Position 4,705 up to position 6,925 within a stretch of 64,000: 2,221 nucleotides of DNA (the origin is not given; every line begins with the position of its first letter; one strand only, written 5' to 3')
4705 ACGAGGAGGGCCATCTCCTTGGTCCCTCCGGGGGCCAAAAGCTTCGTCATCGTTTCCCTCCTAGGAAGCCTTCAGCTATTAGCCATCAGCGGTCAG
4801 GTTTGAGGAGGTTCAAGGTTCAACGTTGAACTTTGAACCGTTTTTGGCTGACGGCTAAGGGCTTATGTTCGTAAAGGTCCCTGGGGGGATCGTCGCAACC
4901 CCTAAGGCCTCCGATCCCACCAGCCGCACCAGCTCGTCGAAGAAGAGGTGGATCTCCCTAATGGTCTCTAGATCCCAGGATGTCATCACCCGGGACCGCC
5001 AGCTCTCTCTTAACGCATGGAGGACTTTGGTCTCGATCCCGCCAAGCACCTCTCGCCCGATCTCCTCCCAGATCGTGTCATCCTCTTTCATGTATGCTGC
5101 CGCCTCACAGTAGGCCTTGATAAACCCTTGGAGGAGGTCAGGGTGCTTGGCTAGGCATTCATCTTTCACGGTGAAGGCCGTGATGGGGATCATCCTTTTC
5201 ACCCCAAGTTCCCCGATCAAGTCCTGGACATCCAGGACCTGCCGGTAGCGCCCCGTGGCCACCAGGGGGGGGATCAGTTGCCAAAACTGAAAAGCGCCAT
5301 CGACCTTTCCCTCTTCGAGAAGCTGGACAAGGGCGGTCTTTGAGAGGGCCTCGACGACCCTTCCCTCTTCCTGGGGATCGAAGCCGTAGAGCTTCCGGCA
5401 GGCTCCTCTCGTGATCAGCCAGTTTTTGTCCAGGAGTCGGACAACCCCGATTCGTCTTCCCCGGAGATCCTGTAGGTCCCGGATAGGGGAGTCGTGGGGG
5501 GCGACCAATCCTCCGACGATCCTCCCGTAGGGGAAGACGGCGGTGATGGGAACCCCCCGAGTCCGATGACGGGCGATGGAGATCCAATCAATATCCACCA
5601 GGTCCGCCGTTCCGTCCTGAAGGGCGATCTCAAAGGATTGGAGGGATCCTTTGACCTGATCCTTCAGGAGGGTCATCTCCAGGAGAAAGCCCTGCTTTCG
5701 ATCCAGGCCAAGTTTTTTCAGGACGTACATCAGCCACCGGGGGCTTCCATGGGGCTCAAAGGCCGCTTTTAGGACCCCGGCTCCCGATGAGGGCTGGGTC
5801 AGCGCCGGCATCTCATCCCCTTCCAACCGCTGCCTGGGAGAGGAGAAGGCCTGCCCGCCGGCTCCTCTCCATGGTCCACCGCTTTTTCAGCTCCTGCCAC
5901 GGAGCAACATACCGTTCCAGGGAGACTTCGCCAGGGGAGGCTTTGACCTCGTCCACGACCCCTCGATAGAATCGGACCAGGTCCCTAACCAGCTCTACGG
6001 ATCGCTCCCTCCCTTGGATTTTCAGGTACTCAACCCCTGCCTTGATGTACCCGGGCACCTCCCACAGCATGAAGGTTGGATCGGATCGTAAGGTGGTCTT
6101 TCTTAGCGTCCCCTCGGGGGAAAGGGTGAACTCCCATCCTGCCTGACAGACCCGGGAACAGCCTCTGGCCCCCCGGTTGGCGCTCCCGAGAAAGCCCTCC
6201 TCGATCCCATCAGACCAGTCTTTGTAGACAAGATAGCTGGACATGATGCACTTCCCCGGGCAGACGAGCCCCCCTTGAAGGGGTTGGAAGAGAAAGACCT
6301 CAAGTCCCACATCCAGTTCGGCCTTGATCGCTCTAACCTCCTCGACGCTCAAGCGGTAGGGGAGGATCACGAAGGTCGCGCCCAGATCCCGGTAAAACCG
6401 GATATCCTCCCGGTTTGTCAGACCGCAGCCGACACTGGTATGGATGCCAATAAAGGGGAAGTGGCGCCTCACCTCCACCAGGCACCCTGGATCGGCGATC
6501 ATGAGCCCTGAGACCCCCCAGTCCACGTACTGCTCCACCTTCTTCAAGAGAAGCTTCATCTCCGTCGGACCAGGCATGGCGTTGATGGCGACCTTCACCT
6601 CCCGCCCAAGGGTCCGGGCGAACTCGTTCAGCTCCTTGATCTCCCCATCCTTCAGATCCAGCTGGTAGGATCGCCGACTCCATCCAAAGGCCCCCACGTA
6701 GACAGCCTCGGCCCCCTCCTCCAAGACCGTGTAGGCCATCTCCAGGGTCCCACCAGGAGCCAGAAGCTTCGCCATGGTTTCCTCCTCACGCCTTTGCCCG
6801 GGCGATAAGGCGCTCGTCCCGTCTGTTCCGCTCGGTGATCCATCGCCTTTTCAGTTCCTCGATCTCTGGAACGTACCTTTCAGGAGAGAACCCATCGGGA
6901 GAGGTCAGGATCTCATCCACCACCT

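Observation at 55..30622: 30-kb island coupling lanthanide quinoproteins to an unexplained Fe-S/flavin enzyme set, with no pqq genes: candidate new cofactor or aromatic-turnover system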

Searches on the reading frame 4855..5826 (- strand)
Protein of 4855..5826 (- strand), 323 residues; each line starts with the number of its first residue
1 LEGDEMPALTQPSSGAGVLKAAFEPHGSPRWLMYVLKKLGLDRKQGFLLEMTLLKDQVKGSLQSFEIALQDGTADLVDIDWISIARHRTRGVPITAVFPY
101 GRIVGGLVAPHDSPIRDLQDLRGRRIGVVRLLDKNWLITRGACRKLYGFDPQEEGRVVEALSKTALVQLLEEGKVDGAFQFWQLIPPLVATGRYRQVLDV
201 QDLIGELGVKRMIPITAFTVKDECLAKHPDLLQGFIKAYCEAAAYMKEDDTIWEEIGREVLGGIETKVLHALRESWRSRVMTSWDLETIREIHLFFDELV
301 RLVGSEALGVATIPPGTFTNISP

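Call 3: search_protein_families(library=pfam, proteins=[window:4855-5826:-])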
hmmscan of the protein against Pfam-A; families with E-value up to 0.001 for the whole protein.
window:4855-5826:- (323 aa): 2 families
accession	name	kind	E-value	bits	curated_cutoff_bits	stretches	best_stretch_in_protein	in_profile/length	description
PF09084.16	NMT1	-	1.6e-09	38.4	20.5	1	75-249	44-212/216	NMT1/THI5 like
PF12974.12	Phosphonate-bd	-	6.3e-05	22.9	27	1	61-179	38-161/242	ABC transporter, phosphonate, periplasmic substrate-binding protein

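Call 6: search_protein_families(library=ncbifam, proteins=[window:4855-5826:-], max_evalue=0.00001)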
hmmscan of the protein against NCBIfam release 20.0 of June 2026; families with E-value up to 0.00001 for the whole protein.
window:4855-5826:- (323 aa): 2 families
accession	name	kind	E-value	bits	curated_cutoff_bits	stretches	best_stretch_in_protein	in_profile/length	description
TIGR01728.1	SsuA_fam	subfamily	3e-11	43.1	163.5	1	68-269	46-238/290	aliphatic sulfonate ABC transporter substrate-binding protein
TIGR01729.1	taurine_ABC_bnd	equivalog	6e-06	25.9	304.25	1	68-255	43-222/300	taurine ABC transporter substrate-binding protein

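Call 35: search_solved_structures(query=window:4855-5826:-, max_evalue=0.01)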
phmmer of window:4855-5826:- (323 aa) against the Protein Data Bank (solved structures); distinct sequences matched with E-value up to 0.01: 3.
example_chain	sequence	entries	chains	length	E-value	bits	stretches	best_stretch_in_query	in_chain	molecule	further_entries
9b1u_A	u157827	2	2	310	8.6e-27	97.8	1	23-320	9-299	Putative ABC transporter periplasmic solute-binding protein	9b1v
9ooz_A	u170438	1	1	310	1.8e-26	96.7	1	23-320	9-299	ABC transporter substrate binding protein (Subunit A)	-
6ssy_A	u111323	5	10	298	0.00041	23.2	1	71-253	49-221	Taurine-binding periplasmic protein | Taurine ABC transporter substrate-binding protein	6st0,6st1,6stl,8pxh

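Call 40: search_solved_structures(query=window:4855-5826:-, max_evalue=0.00001, show_alignments=1)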
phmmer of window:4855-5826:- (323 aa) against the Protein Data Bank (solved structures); distinct sequences matched with E-value up to 0.00001: 2.
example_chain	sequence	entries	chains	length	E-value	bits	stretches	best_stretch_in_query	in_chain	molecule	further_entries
9b1u_A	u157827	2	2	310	8.6e-27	97.8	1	23-320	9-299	Putative ABC transporter periplasmic solute-binding protein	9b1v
9ooz_A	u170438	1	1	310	1.8e-26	96.7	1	23-320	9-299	ABC transporter substrate binding protein (Subunit A)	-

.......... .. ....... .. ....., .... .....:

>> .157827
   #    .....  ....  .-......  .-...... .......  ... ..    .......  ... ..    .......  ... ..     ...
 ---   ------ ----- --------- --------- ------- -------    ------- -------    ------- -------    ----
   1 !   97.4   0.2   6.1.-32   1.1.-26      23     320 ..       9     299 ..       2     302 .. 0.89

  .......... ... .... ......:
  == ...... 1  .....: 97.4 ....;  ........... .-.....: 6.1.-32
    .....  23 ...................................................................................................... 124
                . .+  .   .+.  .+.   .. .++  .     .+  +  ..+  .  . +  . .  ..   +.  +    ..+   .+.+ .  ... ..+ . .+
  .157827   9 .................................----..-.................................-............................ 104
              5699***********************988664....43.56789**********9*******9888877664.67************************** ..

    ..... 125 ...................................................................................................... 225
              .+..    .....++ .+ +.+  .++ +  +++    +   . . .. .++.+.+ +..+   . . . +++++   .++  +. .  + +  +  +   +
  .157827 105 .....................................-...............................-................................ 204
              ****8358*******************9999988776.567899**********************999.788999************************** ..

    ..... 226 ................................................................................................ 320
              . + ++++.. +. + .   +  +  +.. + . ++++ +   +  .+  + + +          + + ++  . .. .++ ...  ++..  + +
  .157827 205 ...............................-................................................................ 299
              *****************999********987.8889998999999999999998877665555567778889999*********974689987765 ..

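Call 85: find_homologous_proteins(query=window:4855-5826:-, max_evalue=1e-10)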
Query window:4855-5826:- (323 aa): 112 proteins with E <= 1e-10 among 4356 candidates.
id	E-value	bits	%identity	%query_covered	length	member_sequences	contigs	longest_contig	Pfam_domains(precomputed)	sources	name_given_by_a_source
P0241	9.2e-211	717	100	98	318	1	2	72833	PF09084.17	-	-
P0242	2.0e-178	611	95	89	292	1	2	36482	PF09084.17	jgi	-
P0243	7.7e-171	586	82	99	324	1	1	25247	PF09084.17,PF12974.13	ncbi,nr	ncbi:MAG: ABC transporter substrate-binding protein [candidate division NC10 bacterium]|nr:ABC trans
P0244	8.3e-170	583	85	94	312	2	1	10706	PF09084.17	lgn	-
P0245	1.1e-153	530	76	97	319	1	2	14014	PF09084.17,PF12974.13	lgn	-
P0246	1.1e-152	526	76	98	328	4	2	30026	PF09084.17,PF12974.13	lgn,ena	-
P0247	1.6e-149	516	74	99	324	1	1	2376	-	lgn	-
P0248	3.0e-148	512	76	95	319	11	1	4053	PF09084.17,PF12974.13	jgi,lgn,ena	-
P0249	5.4e-148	511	75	95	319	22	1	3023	PF09084.17,PF12974.13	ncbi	-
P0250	4.1e-147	508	74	94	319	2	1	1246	PF09084.17,PF12974.13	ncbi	-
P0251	1.6e-137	477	66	97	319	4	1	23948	PF09084.17,PF12974.13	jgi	jgi:NitT/TauT family transport system substrate-binding protein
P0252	5.0e-127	442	63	93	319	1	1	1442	PF09084.17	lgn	-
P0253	1.9e-126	440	61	98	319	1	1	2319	PF09084.17,PF12974.13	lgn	-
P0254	3.2e-126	439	60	97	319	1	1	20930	PF09084.17,PF12974.13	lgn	-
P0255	1.6e-124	434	59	98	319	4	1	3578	PF09084.17,PF12974.13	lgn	-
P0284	9.4e-87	310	46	93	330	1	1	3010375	PF09084.17,PF12974.13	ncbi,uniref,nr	ncbi:ABC transporter substrate-binding protein [Haloplanus halophilus]|uniref:ABC transporter substr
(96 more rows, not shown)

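Call 86: find_encoding_contigs(protein=P0284, flank=10000, max_places=1)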
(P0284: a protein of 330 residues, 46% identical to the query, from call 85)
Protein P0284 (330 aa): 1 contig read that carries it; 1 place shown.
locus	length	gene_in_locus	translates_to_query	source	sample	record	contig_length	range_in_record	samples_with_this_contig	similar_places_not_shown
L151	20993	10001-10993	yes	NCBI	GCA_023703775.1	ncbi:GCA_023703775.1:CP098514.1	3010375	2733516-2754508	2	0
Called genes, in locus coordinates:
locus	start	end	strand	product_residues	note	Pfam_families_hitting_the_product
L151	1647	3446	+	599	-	-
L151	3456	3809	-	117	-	-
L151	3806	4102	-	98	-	PF26445:DUF8124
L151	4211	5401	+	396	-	PF01926:MMR_HSR1, PF08438:YGR210-like_G4, PF02824:TGS (weak)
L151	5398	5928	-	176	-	PF02464:CinA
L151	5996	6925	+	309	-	PF02826:2-Hacid_dh_C, PF07991:KARI_N (weak), PF03446:NAD_binding_2, PF03807:F420_oxidored, PF14833:NAD_binding_11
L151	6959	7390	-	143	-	PF00903:Glyoxalase, PF22677:Ble-like_N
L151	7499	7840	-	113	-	PF07883:Cupin_2, PF02311:AraC_binding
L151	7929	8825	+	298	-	PF09084:NMT1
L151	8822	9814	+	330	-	PF09084:NMT1, PF12974:Phosphonate-bd (weak)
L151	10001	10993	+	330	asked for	PF09084:NMT1, PF12974:Phosphonate-bd (weak)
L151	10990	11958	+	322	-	PF09084:NMT1, PF12974:Phosphonate-bd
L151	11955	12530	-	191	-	-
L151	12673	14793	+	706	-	PF04879:Molybdop_Fe4S4, PF00384:Molybdopterin, PF01568:Molydop_binding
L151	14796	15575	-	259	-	PF26236:DUF8054_N, PF26238:DUF8054_M, PF26237:DUF8054_C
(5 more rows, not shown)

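Call 91: predict_structure(alignment_id=A3)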
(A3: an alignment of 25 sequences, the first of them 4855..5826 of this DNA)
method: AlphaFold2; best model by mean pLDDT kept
length: 323 residues; sequences in the alignment: 25
mean_pLDDT: 91.8   pTM: 0.88
mean pLDDT of the five models: 91.8, 91.6, 91.5, 91.3, 90.9
residues with pLDDT >= 90: 274; 70-90: 27; 50-70: 9; < 50: 13
segments of 3 or more residues with pLDDT < 50: 1-12
pLDDT, mean of each block of 10 residues (from residue 1): 42 74 91 97 97 79 79 93 94 95 97 97 97 96 98 96 94 98 95 97 93 95 94 97 97 95 92 95 95 97 96 94 60
secondary structure, 60 per line:
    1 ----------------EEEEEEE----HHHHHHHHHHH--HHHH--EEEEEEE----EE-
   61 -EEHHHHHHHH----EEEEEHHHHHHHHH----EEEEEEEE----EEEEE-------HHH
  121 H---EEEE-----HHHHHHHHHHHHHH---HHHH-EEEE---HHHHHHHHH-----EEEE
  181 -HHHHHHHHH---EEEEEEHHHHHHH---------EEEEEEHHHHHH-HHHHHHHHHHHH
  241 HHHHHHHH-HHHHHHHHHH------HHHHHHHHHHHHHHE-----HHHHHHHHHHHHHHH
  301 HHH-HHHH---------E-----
elements in order: E17-23 H28-38 H41-44 E47-53 H64-71 E76-80 H81-89 E94-101 E106-110 H118-121 E125-128 H134-147 H151-154 E156-159 H163-171 E177-180 H182-190 E194-199 H200-206 E216-221 H222-227 H229-248 H250-259 H266-279 H286-303 H305-308

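Call 93: fold_search(model_id=the predicted structure, library=pdb)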
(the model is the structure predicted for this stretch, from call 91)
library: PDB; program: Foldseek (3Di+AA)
matches with E <= 10: 1460; with E <= 0.001: 843
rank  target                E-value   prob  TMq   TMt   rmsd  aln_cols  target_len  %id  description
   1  9b1u                  7.5e-28  1.00  0.85  0.92   2.0       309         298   24  Crystal structure of PqqT with PQQ bound (released 2024-08-21)
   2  9b1v                  1.1e-27  1.00  0.86  0.93   1.9       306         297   24  Crystal structure of PqqT with PQQ and Gd3+ bound (released 2024-08-21)
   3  9ooz                  2.2e-27  1.00  0.85  0.92   2.0       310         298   24  Crystal structure of PqqT Y161W Variant with PQQ bound (released 2025-10-15)
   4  4esx_B                7.1e-17  1.00  0.70  0.73   3.9       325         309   15  Crystal structure of C. albicans Thi5 complexed with PLP (released 2012-09-19)
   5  4esx_A                1.3e-16  1.00  0.69  0.72   4.0       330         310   15  Crystal structure of C. albicans Thi5 complexed with PLP (released 2012-09-19)
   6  4h6d_H                9.6e-16  1.00  0.68  0.67   4.1       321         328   16  Crystal structure of PLP-soaked HMP synthase Thi5 from S. cerevisiae (released 2012-10-17)
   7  4h6d_B                1.1e-15  1.00  0.67  0.66   4.2       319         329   17  Crystal structure of PLP-soaked HMP synthase Thi5 from S. cerevisiae (released 2012-10-17)
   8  4h6d_E                1.2e-15  1.00  0.66  0.70   4.4       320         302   18  Crystal structure of PLP-soaked HMP synthase Thi5 from S. cerevisiae (released 2012-10-17)
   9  3ix1_A                1.4e-15  1.00  0.70  0.74   4.2       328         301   11  Periplasmic N-formyl-4-amino-5-aminomethyl-2-methylpyrimidine binding protein from Bacillus halodurans (released 2010-10-13)
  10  4esw_A                1.8e-15  1.00  0.70  0.66   4.1       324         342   16  Crystal structure of C. albicans Thi5 H66G mutant (released 2012-09-19)
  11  4h6d_F                2.0e-15  1.00  0.67  0.66   4.1       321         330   16  Crystal structure of PLP-soaked HMP synthase Thi5 from S. cerevisiae (released 2012-10-17)
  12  3qsl_B                2.7e-15  1.00  0.66  0.65   4.7       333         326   15  Structure of CAE31940 from Bordetella bronchiseptica RB50 (released 2011-03-23)
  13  4h67_D                2.9e-15  1.00  0.68  0.66   4.4       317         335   18  Crystal structure of HMP synthase Thi5 from S. cerevisiae (released 2012-10-17)
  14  4h6d_G                3.0e-15  1.00  0.68  0.66   4.2       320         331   17  Crystal structure of PLP-soaked HMP synthase Thi5 from S. cerevisiae (released 2012-10-17)
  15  4h67_H                3.0e-15  1.00  0.66  0.69   4.5       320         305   18  Crystal structure of HMP synthase Thi5 from S. cerevisiae (released 2012-10-17)
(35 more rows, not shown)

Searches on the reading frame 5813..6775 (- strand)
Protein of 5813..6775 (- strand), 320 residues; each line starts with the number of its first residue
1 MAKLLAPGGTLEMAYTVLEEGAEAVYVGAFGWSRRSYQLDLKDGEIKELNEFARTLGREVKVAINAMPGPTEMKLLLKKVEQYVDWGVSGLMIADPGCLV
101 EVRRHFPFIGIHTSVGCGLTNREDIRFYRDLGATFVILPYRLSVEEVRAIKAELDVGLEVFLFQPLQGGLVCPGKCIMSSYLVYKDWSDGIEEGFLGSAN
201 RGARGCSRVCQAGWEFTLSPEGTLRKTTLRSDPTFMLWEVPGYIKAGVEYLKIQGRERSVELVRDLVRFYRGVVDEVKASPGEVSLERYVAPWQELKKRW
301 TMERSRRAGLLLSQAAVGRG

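Call 3: search_protein_families(library=pfam, proteins=[window:5813-6775:-])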
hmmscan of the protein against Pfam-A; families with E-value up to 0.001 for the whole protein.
window:5813-6775:- (320 aa): 1 family
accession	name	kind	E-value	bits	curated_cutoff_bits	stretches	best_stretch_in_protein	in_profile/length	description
PF01136.24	Peptidase_U32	-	6.2e-32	111.2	22.4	1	76-299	4-220/233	Peptidase family U32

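Call 6: search_protein_families(library=ncbifam, proteins=[window:5813-6775:-], max_evalue=0.00001)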
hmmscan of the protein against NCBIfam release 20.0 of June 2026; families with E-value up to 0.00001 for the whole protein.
window:5813-6775:- (320 aa): 2 families
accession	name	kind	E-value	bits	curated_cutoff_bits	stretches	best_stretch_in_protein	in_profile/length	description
NF047963.1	quinone_UbiU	equivalog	1.4e-35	123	440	1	3-183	2-183/331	ubiquinone anaerobic biosynthesis protein UbiU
NF011996.0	PRK15452.1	equivalog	9.1e-31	107.1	534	1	3-190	6-192/449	prephenate-dependent tRNA uridine(34) hydroxylase TrhP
